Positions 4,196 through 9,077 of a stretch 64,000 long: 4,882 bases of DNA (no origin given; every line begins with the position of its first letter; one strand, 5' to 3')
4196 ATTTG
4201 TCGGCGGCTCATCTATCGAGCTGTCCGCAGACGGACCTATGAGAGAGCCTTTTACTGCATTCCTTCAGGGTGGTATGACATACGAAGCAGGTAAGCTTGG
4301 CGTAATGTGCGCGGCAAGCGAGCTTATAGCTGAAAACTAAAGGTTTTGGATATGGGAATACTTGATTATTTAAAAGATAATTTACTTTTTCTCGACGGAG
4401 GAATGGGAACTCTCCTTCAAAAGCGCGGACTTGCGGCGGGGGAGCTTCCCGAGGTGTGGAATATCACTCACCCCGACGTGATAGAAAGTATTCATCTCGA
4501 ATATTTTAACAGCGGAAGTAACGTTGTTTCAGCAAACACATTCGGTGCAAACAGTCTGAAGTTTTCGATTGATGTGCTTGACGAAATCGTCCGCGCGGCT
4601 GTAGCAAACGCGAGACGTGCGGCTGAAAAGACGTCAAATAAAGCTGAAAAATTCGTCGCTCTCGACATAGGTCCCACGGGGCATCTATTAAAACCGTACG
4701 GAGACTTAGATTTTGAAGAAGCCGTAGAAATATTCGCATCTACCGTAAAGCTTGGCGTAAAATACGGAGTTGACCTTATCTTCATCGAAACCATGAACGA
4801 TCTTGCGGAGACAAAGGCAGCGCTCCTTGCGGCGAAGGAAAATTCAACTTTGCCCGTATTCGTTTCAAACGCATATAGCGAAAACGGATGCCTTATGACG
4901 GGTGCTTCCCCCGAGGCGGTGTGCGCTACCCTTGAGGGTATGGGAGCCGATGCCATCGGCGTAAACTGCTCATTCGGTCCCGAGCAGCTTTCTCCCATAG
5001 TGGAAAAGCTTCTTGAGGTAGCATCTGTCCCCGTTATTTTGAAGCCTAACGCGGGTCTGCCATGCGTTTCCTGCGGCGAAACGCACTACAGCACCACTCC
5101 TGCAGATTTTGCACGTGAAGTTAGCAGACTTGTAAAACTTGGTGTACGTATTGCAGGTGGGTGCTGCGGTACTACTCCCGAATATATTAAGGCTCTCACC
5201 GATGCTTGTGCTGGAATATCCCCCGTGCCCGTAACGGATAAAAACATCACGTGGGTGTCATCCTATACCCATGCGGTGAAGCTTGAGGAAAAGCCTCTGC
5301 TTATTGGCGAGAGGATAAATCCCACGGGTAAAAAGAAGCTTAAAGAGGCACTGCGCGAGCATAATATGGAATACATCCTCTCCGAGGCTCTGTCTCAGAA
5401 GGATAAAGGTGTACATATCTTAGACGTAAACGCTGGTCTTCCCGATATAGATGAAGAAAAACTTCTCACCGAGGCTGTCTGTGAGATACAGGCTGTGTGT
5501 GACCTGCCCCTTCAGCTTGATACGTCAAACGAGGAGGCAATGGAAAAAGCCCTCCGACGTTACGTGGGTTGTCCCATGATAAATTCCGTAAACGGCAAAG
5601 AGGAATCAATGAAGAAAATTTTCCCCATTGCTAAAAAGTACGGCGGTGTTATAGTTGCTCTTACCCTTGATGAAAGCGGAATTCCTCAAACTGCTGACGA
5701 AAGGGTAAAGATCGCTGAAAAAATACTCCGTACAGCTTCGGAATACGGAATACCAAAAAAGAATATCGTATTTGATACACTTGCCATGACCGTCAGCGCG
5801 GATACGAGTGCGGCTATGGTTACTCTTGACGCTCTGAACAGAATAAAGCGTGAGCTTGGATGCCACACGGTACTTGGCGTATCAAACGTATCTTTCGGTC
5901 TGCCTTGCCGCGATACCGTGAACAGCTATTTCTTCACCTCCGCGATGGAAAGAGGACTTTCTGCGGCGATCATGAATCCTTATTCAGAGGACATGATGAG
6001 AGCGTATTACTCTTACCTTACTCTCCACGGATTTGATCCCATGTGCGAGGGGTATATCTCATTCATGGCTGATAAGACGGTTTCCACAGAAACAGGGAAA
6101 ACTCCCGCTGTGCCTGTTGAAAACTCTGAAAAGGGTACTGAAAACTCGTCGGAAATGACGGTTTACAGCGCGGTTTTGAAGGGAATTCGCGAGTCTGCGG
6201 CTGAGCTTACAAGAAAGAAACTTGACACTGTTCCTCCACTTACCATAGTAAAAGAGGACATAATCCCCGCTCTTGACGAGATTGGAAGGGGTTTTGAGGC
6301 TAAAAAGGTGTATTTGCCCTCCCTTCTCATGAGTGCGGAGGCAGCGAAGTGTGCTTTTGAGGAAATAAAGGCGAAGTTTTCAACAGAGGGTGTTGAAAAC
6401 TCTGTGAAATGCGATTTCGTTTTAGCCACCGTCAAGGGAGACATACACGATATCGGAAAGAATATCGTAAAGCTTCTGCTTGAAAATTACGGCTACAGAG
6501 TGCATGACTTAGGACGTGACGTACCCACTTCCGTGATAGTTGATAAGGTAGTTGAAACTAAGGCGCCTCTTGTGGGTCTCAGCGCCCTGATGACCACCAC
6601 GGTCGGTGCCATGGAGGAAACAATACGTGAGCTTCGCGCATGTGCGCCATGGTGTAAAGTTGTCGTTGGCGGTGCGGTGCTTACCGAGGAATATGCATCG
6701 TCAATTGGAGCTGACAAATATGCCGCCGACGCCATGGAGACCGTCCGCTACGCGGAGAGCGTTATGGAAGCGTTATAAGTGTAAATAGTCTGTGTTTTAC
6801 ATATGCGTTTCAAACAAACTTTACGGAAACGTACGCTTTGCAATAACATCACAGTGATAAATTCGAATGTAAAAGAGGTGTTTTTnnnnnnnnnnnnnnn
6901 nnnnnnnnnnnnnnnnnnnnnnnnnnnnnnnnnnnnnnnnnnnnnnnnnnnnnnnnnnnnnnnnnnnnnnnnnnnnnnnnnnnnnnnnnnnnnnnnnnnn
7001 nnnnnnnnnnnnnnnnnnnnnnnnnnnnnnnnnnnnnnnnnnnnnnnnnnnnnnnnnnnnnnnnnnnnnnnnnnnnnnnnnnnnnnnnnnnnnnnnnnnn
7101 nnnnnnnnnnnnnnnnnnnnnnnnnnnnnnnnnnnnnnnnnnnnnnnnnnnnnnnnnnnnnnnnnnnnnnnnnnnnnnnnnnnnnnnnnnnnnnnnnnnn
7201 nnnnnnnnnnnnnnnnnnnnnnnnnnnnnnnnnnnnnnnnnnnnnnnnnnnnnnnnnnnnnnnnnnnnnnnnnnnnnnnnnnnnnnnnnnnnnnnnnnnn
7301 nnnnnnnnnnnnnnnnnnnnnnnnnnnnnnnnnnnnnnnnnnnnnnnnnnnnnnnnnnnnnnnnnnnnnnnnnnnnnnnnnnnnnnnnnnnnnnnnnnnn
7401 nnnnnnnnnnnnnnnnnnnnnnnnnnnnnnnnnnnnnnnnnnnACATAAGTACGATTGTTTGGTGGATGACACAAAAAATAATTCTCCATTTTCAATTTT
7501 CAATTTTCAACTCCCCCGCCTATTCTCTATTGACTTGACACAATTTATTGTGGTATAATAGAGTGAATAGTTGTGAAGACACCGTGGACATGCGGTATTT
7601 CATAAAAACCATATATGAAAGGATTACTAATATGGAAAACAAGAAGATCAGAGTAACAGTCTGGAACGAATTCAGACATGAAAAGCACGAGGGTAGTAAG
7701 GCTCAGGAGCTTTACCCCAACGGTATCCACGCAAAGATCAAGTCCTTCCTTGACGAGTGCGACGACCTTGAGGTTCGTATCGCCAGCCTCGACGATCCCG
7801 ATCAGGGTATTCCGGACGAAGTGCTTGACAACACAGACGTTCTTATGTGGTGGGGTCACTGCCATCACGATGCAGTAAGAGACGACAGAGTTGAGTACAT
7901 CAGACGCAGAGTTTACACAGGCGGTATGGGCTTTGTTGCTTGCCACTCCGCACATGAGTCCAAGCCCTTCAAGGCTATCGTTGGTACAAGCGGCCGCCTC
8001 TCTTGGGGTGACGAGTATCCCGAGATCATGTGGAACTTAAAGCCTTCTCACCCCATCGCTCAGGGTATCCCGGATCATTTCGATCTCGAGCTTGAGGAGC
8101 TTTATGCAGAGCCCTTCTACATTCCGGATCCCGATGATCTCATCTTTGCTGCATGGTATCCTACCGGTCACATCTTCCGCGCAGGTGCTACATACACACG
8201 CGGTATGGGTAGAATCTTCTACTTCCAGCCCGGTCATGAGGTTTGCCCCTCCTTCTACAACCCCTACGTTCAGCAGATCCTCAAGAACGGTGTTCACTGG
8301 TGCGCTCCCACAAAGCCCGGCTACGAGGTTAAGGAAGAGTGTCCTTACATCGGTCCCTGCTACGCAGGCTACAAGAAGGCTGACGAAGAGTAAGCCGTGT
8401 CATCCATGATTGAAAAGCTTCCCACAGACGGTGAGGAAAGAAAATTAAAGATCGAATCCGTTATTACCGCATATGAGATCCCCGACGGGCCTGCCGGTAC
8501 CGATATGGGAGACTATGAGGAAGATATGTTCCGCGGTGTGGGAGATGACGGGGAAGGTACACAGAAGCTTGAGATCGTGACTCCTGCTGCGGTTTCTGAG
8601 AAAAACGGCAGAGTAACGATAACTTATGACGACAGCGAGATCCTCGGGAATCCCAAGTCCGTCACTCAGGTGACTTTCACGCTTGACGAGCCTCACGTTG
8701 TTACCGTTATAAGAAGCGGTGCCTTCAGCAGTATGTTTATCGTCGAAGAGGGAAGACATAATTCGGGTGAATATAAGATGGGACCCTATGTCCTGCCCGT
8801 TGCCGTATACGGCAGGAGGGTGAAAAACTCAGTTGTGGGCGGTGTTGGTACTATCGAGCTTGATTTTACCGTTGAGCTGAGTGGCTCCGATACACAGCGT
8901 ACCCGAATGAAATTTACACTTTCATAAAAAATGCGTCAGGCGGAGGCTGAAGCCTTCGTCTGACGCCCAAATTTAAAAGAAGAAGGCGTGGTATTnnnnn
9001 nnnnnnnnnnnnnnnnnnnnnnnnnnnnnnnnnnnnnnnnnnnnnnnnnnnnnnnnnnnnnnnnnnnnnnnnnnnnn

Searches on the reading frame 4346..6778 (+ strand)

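Call 82: search_protein_families(library=pfam, max_evalue=0.00001, proteins=[window:4346-6778:+])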
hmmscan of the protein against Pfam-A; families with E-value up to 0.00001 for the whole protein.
window:4346-6778:+ (810 aa): 4 families
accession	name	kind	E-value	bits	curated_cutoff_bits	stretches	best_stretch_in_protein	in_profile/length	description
PF02574.22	S-methyl_trans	-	8.6e-71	239.5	22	1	14-287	1-282/283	Homocysteine S-methyltransferase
PF00809.28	Pterin_bind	-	3.7e-28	99.2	25.5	1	321-543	1-243/244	Pterin binding enzyme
PF02310.24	B12-binding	-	5.4e-25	88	32.1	1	691-800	3-120/121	B12 binding domain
PF02607.22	B12-binding_2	-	6.8e-13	49.1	23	1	607-674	6-73/74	B12 binding domain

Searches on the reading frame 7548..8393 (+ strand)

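Call 82: search_protein_families(library=pfam, max_evalue=0.00001, proteins=[window:7548-8393:+])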
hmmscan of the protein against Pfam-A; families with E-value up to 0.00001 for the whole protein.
window:7548-8393:+ (281 aa): 1 family
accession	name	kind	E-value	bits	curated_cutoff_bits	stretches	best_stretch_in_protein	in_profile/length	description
PF06283.17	ThuA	-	1e-29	104.7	33.4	1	35-252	1-209/209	Trehalose utilisation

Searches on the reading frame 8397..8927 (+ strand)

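Call 82: search_protein_families(library=pfam, max_evalue=0.00001, proteins=[window:8397-8927:+])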
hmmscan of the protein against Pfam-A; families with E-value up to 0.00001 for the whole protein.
window:8397-8927:+ (176 aa): 1 family
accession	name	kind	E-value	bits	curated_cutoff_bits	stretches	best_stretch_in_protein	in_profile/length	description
PF09148.16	DUF1934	-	5.5e-15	55.9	22.5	1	50-172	8-127/128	Domain of unknown function (DUF1934)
